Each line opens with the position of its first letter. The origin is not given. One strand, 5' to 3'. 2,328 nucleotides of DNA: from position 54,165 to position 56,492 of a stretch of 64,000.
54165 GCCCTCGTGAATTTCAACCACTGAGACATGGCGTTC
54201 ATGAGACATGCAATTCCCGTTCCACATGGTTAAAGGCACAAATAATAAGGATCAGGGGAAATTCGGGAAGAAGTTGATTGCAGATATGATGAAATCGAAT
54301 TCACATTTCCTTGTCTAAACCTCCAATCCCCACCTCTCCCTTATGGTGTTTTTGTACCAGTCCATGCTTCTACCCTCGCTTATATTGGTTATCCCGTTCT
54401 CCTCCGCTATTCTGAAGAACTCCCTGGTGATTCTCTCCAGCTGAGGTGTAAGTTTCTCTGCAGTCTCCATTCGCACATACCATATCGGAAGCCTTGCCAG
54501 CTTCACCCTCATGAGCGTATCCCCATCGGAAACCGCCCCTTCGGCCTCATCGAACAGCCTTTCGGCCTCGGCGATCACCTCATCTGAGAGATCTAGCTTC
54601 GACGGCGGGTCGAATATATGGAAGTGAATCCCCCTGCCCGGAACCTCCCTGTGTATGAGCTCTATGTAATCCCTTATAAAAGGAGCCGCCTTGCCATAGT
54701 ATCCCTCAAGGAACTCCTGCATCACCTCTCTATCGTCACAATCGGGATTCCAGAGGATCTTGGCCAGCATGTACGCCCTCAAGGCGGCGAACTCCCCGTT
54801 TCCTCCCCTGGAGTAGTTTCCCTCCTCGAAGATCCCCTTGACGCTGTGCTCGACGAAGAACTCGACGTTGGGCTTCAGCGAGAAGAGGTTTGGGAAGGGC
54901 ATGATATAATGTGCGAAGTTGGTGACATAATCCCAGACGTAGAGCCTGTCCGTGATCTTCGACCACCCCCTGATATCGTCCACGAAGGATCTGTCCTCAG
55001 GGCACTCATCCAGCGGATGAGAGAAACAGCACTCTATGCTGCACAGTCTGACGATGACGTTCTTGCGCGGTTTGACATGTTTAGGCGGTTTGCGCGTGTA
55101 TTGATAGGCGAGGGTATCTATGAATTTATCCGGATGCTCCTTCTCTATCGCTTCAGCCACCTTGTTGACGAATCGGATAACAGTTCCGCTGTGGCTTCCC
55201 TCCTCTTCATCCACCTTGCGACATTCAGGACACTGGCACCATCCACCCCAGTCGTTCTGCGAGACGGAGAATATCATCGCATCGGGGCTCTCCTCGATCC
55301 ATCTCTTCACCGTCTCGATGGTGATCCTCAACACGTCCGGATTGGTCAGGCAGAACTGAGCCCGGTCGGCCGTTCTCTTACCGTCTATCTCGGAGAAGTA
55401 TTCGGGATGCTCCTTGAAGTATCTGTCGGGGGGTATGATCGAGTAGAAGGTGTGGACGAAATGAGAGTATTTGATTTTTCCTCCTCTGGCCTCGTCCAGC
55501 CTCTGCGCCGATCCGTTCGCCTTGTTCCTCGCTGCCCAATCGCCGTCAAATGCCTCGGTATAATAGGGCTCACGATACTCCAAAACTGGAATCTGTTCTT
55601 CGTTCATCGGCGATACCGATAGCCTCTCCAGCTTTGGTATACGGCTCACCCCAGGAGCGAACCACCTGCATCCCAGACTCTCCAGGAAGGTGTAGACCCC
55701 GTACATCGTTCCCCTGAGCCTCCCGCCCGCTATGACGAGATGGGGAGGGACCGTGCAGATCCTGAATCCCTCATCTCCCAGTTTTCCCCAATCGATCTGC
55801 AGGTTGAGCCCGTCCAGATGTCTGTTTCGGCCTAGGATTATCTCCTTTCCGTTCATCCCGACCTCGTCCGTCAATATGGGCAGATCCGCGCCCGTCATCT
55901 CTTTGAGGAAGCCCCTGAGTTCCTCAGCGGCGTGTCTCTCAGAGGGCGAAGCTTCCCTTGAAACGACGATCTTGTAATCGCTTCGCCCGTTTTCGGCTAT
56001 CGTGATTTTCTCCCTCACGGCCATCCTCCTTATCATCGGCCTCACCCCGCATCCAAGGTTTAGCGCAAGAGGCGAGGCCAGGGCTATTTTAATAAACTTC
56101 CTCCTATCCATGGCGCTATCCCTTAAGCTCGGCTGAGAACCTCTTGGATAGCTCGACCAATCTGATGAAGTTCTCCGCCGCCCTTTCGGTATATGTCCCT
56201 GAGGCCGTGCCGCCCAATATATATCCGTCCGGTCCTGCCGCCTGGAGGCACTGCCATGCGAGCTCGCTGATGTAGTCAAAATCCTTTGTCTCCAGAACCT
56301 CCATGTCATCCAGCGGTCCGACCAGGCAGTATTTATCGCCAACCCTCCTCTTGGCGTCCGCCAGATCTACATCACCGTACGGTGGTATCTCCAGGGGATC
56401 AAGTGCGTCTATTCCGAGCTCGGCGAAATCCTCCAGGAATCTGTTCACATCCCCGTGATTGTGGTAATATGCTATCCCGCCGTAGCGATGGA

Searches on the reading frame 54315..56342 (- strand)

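Call 57: search_protein_families(library=pfam, proteins=[window:54315-56342:-], max_evalue=0.0001)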
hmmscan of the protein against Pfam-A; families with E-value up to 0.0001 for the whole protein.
window:54315-56342:- (675 aa): 3 families
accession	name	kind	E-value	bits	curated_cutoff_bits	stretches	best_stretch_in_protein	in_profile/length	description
PF16126.11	DUF4838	-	1.9e-113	379.3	26.6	1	229-560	3-324/325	Domain of unknown function (DUF4838)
PF03648.19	Glyco_hydro_67N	-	1.1e-07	32.6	24.3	1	124-218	23-119/120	Glycosyl hydrolase family 67 N-terminus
PF02838.20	Glyco_hydro_20b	-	9.5e-05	23.6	26.1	0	121-224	22-109/124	Glycosyl hydrolase family 20, domain 2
